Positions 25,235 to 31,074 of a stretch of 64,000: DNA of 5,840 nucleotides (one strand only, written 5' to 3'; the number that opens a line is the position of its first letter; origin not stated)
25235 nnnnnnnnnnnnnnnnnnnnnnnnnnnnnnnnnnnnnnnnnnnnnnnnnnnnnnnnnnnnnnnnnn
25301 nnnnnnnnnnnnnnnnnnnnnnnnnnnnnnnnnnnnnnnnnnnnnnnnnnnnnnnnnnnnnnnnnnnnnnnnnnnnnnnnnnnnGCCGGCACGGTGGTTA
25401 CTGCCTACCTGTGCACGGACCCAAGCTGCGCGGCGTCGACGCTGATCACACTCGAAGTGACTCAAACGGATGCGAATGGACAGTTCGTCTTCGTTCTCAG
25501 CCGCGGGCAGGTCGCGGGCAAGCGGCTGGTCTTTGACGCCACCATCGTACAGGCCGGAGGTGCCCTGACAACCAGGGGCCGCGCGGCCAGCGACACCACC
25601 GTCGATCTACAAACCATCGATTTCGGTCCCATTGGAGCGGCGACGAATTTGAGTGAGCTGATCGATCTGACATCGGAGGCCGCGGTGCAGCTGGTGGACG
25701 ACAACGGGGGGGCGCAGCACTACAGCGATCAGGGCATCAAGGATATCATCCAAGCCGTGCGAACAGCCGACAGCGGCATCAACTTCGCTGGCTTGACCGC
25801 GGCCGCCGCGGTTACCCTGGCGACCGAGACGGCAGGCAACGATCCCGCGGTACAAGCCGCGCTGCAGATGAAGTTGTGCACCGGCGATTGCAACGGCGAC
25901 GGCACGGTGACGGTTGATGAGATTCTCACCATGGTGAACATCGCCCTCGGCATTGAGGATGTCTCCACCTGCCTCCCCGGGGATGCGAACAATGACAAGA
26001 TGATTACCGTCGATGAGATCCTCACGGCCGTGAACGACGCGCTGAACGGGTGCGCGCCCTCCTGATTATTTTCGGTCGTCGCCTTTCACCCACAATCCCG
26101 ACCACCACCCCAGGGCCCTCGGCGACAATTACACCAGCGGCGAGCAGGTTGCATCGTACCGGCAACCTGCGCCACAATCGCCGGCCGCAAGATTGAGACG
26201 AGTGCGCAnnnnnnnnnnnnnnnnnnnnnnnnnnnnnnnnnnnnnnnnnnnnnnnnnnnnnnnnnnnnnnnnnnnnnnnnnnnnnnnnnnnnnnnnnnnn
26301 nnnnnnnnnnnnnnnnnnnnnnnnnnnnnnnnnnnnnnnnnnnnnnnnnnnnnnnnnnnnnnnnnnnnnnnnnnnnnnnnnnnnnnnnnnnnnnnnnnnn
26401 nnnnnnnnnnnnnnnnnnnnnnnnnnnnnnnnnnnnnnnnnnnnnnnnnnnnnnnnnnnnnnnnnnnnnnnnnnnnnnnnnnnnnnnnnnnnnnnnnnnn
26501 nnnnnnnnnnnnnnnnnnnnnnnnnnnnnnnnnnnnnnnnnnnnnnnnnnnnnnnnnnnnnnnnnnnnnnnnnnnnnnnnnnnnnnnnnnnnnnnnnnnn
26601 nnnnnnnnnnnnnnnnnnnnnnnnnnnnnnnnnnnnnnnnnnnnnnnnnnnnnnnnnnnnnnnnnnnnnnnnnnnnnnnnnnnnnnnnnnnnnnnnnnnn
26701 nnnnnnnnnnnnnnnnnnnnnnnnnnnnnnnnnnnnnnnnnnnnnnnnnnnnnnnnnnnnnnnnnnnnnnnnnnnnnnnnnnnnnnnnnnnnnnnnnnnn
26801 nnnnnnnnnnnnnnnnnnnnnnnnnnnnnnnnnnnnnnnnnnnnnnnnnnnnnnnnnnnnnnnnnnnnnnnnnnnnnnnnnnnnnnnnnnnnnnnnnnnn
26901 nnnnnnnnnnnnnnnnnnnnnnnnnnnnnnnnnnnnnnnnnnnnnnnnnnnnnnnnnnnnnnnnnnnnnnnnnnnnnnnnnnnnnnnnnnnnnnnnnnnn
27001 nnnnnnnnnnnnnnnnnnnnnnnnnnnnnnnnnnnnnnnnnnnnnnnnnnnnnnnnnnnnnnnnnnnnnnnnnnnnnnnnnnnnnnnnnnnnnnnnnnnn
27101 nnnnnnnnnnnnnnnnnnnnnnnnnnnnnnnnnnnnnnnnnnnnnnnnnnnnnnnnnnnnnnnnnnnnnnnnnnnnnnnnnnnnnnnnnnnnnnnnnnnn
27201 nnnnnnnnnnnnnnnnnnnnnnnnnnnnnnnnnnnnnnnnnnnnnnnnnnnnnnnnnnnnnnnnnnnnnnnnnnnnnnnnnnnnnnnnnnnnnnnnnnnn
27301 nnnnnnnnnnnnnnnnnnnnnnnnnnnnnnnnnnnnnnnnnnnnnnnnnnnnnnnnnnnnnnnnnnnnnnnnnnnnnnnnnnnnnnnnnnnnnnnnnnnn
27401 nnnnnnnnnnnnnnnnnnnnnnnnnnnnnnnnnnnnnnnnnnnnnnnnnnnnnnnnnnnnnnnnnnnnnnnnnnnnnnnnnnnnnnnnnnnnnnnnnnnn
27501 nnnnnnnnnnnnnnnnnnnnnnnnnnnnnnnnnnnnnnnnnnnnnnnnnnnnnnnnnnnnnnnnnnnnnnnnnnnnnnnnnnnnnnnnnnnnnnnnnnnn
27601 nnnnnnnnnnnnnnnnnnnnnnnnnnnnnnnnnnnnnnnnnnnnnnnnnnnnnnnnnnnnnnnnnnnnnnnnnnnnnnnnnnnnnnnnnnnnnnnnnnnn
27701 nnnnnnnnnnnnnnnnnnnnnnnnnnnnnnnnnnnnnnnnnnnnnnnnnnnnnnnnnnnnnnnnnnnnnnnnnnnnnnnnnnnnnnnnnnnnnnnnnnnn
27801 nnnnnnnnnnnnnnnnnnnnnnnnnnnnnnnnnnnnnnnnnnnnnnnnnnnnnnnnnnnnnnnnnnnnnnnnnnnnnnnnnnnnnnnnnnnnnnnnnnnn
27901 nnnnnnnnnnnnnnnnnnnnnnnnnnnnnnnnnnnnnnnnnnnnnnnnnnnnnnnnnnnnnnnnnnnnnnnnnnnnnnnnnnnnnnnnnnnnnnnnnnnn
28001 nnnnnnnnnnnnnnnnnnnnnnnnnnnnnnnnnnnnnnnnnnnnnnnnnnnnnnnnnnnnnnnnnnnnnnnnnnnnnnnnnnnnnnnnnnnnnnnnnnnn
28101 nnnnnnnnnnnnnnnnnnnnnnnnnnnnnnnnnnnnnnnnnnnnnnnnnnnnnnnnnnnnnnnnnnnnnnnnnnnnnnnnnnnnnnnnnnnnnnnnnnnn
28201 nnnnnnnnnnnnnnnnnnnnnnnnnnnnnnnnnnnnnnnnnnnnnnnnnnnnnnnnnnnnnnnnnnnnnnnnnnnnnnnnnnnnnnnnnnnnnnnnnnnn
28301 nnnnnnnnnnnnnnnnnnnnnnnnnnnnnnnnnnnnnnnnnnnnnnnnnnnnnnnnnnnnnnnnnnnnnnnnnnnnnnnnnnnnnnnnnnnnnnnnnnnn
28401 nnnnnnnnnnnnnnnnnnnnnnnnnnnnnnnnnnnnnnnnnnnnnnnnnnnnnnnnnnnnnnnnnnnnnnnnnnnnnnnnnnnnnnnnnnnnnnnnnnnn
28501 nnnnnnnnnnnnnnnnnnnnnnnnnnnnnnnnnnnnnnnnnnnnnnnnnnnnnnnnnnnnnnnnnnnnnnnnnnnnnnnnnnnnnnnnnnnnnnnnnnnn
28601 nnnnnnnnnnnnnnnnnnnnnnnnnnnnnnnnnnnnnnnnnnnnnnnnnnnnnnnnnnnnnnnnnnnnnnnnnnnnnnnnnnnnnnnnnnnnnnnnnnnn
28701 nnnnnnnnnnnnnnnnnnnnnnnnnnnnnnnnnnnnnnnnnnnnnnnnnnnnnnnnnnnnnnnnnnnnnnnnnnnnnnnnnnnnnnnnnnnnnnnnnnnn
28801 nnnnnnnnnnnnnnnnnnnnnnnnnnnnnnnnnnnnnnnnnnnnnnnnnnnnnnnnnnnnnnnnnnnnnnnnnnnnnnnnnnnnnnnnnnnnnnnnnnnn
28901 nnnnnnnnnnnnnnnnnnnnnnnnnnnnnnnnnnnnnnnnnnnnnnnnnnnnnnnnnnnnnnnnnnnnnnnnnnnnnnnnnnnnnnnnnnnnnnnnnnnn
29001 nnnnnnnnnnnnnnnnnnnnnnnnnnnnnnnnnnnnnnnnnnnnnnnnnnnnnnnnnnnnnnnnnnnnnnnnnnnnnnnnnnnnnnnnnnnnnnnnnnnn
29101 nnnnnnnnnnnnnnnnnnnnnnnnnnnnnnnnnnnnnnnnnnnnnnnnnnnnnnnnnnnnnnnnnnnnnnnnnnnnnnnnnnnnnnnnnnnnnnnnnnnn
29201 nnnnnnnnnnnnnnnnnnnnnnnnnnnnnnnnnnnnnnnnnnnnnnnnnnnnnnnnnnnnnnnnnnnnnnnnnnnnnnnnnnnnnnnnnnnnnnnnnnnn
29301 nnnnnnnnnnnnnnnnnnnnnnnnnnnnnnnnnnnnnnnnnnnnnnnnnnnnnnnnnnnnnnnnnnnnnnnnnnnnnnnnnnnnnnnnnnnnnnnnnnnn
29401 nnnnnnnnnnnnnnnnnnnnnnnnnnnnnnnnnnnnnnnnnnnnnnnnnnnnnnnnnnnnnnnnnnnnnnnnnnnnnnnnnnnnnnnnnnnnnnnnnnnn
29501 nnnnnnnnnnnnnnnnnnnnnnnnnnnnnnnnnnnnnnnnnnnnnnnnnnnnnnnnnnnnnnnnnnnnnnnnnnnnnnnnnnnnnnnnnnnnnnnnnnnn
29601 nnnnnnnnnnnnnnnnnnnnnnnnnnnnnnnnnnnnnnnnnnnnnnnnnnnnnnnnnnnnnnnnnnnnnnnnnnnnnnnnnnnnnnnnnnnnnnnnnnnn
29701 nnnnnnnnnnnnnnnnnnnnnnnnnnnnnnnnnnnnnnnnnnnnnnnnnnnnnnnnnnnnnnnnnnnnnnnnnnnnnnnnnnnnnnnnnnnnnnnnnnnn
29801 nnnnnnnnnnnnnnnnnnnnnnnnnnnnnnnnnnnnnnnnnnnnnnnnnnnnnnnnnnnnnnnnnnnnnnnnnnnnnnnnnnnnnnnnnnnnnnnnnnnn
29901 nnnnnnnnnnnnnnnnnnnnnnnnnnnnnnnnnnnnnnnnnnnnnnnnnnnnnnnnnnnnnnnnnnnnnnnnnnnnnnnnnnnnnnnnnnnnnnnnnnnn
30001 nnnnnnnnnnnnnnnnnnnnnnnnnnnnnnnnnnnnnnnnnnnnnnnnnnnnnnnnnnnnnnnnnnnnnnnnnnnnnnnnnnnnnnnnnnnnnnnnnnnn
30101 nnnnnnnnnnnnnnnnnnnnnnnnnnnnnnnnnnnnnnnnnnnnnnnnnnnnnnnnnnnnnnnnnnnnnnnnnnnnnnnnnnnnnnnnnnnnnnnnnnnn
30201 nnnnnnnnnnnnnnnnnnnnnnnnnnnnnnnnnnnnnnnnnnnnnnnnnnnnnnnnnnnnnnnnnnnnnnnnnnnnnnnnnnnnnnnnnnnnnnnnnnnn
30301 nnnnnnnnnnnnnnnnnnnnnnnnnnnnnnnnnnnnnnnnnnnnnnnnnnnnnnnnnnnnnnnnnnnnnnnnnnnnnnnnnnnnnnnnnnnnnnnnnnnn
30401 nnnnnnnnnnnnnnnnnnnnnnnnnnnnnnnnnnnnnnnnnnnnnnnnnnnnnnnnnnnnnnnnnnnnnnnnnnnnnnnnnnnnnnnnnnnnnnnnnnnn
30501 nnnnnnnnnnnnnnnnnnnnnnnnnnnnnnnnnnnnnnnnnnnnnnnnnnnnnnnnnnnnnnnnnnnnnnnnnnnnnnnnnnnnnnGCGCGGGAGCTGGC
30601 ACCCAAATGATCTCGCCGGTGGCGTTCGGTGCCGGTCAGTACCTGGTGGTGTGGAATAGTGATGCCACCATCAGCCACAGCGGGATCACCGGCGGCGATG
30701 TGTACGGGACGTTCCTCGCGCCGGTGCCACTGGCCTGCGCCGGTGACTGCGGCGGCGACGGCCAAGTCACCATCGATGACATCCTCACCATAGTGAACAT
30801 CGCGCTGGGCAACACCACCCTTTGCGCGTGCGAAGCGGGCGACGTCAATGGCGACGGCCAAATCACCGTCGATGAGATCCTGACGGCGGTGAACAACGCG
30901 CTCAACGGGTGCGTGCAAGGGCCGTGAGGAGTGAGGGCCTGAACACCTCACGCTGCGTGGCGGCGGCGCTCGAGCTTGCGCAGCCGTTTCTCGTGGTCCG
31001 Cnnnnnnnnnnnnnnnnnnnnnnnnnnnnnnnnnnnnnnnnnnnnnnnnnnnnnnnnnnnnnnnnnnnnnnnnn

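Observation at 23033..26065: Dockerin-tagged cargo protein combining a choice-of-anchor-Q-like beta-helix with a seven-bladed FG-GAP (integrin-alpha-like) propeller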

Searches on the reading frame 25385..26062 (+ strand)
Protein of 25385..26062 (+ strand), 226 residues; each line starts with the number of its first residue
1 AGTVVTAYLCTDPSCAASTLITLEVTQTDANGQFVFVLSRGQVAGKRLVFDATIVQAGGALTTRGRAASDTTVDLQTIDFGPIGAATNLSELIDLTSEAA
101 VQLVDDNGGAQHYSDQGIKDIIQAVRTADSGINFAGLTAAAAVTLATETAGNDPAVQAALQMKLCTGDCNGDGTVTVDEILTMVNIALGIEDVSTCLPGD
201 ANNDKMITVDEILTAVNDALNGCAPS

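Call 12: search_solved_structures(query=window:25400-26062:+, max_evalue=10, show_alignments=3)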
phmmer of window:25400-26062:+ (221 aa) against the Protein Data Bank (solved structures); distinct sequences matched with E-value up to 10: 117 (the best 60 are shown).
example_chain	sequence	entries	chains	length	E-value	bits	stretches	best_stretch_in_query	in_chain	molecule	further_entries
2jnx_A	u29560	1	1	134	0.00055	23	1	126-209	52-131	Calcium binding protein 2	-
2m7n_A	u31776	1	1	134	0.0092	19.1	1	159-208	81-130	Calcium-binding protein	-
1jfj_A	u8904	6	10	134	0.011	18.8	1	160-208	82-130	CALCIUM-BINDING PROTEIN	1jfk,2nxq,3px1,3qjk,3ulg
2i18_A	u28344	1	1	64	0.056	16.5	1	161-208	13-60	Calcium-binding protein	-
2lv6_A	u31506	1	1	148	0.089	15.8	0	145-180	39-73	Calmodulin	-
1ooj_A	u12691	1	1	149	0.09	15.8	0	144-180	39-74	Calmodulin CMD-1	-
2vb6_B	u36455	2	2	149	0.09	15.8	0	145-180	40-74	CALMODULIN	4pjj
1ahr_A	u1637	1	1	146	0.091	15.8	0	145-179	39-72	CALMODULIN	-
1mxe_A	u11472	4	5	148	0.093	15.8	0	145-180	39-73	Calmodulin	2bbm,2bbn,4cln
2bkh_B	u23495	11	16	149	0.094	15.8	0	145-180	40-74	CALMODULIN | AT15141p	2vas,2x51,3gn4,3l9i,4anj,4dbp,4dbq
8zlw_N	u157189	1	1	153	0.099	15.7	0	144-180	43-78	Calmodulin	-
2k0j_A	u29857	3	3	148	0.11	15.6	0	146-179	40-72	calmodulin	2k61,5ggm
2jt0_A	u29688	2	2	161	0.11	15.5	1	162-209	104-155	Troponin C, slow skeletal and cardiac muscles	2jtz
6klt_A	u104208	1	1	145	0.14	15.2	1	163-209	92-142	Troponin C, slow skeletal and cardiac muscles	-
1sw8_A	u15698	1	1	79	0.14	15.1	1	145-179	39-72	Calmodulin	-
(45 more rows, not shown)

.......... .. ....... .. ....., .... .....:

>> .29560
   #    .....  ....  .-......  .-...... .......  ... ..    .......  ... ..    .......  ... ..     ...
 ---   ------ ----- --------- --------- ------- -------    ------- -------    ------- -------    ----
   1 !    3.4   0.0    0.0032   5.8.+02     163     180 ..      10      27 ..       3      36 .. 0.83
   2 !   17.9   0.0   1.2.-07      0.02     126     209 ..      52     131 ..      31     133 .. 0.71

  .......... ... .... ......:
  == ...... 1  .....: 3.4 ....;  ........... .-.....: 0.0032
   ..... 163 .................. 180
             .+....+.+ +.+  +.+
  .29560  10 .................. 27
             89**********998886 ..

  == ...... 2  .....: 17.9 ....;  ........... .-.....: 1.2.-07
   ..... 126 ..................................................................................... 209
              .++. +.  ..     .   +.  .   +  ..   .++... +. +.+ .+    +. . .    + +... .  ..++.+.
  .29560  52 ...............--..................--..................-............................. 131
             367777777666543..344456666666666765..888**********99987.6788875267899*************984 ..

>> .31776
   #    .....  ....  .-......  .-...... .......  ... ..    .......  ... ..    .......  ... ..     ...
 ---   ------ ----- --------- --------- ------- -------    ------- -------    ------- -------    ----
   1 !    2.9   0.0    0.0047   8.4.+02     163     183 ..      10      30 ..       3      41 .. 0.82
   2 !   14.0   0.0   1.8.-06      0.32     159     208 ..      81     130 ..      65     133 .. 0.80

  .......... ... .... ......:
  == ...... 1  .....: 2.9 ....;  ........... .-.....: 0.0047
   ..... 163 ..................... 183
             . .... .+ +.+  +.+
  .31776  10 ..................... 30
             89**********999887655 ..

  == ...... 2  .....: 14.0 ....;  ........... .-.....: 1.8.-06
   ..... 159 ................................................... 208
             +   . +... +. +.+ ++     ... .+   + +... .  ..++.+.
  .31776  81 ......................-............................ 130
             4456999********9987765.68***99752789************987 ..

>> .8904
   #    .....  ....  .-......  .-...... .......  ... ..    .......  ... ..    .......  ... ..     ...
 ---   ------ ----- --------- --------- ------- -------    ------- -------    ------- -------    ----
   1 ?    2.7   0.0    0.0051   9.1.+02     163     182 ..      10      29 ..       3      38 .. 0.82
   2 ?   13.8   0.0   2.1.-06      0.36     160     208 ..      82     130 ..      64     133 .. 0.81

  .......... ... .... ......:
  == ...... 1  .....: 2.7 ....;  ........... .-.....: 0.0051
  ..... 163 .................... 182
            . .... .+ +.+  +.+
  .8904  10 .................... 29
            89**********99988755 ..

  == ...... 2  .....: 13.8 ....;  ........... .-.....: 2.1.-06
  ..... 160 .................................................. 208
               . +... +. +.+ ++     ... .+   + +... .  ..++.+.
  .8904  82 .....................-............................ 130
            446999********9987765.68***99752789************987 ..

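Call 16: find_homologous_proteins(query=window:25385-26062:+, max_evalue=0.001)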
Query window:25385-26062:+ (226 aa): 163 proteins with E <= 0.001 among 2267 candidates; the best 120 are listed.
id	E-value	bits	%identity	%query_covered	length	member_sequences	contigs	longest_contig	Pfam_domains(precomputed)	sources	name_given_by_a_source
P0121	4.9e-136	469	100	100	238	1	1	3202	-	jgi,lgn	-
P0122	7.2e-80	286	65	99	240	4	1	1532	-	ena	-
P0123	2.9e-73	264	89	66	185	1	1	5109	-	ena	-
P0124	3.5e-57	212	56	83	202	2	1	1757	-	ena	-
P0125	2.4e-33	134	55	61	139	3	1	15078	-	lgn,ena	-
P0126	2.2e-31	127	40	99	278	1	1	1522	-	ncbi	-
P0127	4.3e-30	123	43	87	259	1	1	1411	-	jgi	jgi:hypothetical protein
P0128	1.6e-29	121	41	87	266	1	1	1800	-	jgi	jgi:hypothetical protein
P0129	1.3e-22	99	66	37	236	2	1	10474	PF15902.13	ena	-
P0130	1.9e-22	98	49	63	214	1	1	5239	PF15902.13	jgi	-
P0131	6.0e-22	96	68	35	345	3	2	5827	PF13810.13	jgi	-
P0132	2.3e-21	95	47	66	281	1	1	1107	PF10647.16,PF15902.13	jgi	jgi:hypothetical protein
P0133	3.8e-21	94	61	37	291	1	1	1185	PF00036.39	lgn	-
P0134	7.9e-21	93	76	27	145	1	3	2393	PF00036.39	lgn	-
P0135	1.1e-20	92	78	27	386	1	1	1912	-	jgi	jgi:hypothetical protein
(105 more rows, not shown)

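Call 34: search_protein_families(library=ncbifam, proteins=[window:25385-26062:+], max_evalue=1)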
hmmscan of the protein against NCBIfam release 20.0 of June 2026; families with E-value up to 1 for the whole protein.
window:25385-26062:+ (226 aa): 0 families

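Call 72: find_encoding_contigs(protein=P0121, flank=10000, max_places=5)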
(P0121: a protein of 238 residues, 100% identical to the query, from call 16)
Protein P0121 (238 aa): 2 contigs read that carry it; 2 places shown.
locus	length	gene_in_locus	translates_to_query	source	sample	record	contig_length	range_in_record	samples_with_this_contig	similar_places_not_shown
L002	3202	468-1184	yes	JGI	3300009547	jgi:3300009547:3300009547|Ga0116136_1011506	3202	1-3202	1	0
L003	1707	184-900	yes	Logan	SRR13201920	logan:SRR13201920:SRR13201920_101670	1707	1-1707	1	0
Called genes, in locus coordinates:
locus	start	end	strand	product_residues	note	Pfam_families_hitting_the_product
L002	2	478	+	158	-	?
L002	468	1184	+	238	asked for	-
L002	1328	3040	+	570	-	PF00211:Guanylate_cyc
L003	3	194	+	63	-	?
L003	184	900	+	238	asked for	-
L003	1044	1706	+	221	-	?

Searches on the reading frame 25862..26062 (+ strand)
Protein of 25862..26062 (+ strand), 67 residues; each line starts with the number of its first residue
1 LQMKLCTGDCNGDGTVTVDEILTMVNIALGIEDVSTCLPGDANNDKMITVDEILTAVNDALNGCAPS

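Call 7: search_protein_families(library=pfam, proteins=[window:25862-26062:+], max_evalue=0.1)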
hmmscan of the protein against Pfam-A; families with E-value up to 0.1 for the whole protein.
window:25862-26062:+ (67 aa): 5 families
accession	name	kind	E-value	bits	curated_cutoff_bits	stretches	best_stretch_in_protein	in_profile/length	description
PF00036.39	EF-hand_1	-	8.3e-06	25.4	25.4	1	9-25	10-26/29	EF hand domain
PF13405.12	EF-hand_6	-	4.3e-05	23.3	25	1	9-28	10-28/30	EF-hand domain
PF13499.12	EF-hand_7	-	0.0019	18.9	30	1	8-56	11-65/67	EF-hand domain pair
PF13202.12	EF-hand_5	-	0.014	15.3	25.9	0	11-24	11-24/25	EF hand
PF00404.24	Dockerin_1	-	0.046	14.4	22.9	0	8-49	2-45/57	Dockerin type I domain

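Call 48: search_solved_structures(query=A7, max_evalue=10, show_alignments=3)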
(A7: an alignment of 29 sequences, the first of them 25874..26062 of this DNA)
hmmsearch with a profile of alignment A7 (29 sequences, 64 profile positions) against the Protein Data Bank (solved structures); distinct sequences matched with E-value up to 10: 82 (the best 60 are shown).
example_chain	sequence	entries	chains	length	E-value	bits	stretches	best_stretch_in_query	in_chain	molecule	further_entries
7wbo_A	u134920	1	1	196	0.0018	21.4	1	36-60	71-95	Sarcoplasmic calcium-binding protein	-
1nya_A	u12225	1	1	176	0.0033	20.5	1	6-57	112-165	Calerythrin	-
1fpw_A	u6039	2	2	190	0.0038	20.3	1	35-56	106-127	CALCIUM-BINDING PROTEIN NCS-1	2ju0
3dd4_A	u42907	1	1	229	0.0041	20.2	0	8-62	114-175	Kv channel-interacting protein 4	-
1a2x_A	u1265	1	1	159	0.021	18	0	37-52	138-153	TROPONIN C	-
2jnx_A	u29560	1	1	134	0.022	17.9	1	6-51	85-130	Calcium binding protein 2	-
2e6w_A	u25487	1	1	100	0.029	17.5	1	36-54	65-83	Calsenilin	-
4n5x_A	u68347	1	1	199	0.03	17.5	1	3-54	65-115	Calcium-binding mitochondrial carrier protein SCaMC-1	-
9qsb_A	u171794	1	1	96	0.032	17.4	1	37-59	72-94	Asr1131 protein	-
5nrk_B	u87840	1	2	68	0.038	17.2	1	5-46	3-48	DocCel5: Type I dockerin repeat domain from A. cellulolyticus family 5 endoglucanase WP_01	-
7ukh_I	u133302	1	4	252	0.038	17.1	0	36-61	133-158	Isoform 2 of Kv channel-interacting protein 2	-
4zcu_A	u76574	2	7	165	0.04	17.1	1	3-54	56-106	Calcium-binding mitochondrial carrier protein SCaMC-1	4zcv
7w6s_A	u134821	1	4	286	0.061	16.5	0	36-61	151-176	Kv channel-interacting protein 2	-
6kge_D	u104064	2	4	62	0.075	16.2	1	4-54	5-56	And cellulose-binding endoglucanase family 9 CelL ortholog dockerin domain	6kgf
2mlf_C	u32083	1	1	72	0.078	16.1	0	36-50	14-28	Troponin C, slow skeletal and cardiac muscles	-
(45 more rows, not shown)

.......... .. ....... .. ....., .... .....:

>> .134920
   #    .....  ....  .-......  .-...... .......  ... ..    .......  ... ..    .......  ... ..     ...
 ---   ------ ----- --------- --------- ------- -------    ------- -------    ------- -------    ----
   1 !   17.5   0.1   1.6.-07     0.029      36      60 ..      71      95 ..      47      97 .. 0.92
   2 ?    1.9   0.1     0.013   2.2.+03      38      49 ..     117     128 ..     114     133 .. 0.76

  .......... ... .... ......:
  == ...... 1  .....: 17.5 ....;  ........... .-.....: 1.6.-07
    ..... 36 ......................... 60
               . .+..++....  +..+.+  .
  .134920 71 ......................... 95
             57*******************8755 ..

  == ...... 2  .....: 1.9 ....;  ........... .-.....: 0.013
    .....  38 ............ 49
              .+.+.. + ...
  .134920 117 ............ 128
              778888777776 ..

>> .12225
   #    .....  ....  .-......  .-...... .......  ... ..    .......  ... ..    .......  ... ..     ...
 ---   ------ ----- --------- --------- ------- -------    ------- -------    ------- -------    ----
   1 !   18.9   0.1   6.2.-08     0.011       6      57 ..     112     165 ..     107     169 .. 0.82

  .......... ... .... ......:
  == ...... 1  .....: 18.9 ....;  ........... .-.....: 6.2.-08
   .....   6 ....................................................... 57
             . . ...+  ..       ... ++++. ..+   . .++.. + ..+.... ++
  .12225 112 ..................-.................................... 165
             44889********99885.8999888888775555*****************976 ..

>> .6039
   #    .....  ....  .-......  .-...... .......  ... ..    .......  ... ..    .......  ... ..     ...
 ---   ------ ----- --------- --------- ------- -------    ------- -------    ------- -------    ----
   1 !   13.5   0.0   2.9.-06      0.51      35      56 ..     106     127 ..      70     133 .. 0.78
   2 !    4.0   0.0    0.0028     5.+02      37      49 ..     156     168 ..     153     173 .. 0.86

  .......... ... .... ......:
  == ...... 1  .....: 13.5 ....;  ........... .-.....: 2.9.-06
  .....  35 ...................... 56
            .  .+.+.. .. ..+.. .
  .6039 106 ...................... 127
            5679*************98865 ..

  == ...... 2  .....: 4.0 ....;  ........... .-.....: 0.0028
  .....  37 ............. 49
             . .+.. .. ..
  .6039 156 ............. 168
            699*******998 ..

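Call 82: search_protein_families(library=pfam, alignment_id=A7, max_evalue=0.01)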
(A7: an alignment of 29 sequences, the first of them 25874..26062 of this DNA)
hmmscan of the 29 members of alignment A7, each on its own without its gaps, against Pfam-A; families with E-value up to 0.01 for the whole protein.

A. member 1, window:25874-26062:+ (63 aa): 3 families
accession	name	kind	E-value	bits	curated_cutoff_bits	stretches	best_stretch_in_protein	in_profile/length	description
PF00036.39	EF-hand_1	-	6e-06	25.9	25.4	0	5-21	10-26/29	EF hand domain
PF13405.12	EF-hand_6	-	3.9e-05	23.5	25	0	5-24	10-28/30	EF-hand domain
PF13499.12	EF-hand_7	-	0.0024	18.6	30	0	5-52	12-65/67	EF-hand domain pair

B. families by the number of members that match (of 29 scanned): 8 families
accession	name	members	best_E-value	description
PF00036.39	EF-hand_1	23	1.9e-08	EF hand domain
PF13405.12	EF-hand_6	21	2.3e-06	EF-hand domain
PF13499.12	EF-hand_7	16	5.7e-06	EF-hand domain pair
PF13202.12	EF-hand_5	13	1.4e-06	EF hand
PF00404.24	Dockerin_1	12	8.5e-07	Dockerin type I domain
PF13833.12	EF-hand_8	2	0.0042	EF-hand domain pair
PF04900.18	Fcf1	1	0.0058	Fcf1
PF12706.13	Lactamase_B_2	1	0.0062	Beta-lactamase superfamily domain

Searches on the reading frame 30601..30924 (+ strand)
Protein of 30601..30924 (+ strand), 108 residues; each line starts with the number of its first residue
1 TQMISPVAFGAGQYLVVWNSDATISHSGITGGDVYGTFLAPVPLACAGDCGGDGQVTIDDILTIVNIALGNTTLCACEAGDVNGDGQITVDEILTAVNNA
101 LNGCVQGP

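Call 33: search_protein_families(library=pfam, proteins=[window:30601-30924:+], max_evalue=5)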
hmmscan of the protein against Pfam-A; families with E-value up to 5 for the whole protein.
window:30601-30924:+ (108 aa): 6 families
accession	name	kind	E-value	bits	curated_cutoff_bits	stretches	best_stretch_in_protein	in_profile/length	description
PF00404.24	Dockerin_1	-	3.6e-06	27.5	22.9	1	47-90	1-46/57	Dockerin type I domain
PF00036.39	EF-hand_1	-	2.4e-05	24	25.4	1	80-98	9-27/29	EF hand domain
PF13405.12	EF-hand_6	-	0.00015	21.7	25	1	81-98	10-27/30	EF-hand domain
PF13202.12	EF-hand_5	-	0.00049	19.9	25.9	1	80-93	8-21/25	EF hand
PF13499.12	EF-hand_7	-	0.0011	19.7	30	2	49-96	12-65/67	EF-hand domain pair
PF13517.12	FG-GAP_3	-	0.23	12.5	26.9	1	66-87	36-56/61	FG-GAP-like repeat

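Call 34: search_protein_families(library=ncbifam, proteins=[window:30601-30924:+], max_evalue=1)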
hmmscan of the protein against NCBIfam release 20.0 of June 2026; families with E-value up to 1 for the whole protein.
window:30601-30924:+ (108 aa): 2 families
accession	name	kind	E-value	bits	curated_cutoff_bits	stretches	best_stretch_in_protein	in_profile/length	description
NF045500.1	Omp28_seleno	equivalog_domain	0.048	13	200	1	48-101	322-376/377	Omp28-related selenoprotein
NF049990.1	CellobisidaseCelK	equivalog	0.11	10.6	1700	1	47-91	829-873/889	cellulose 1,4-beta-cellobiosidase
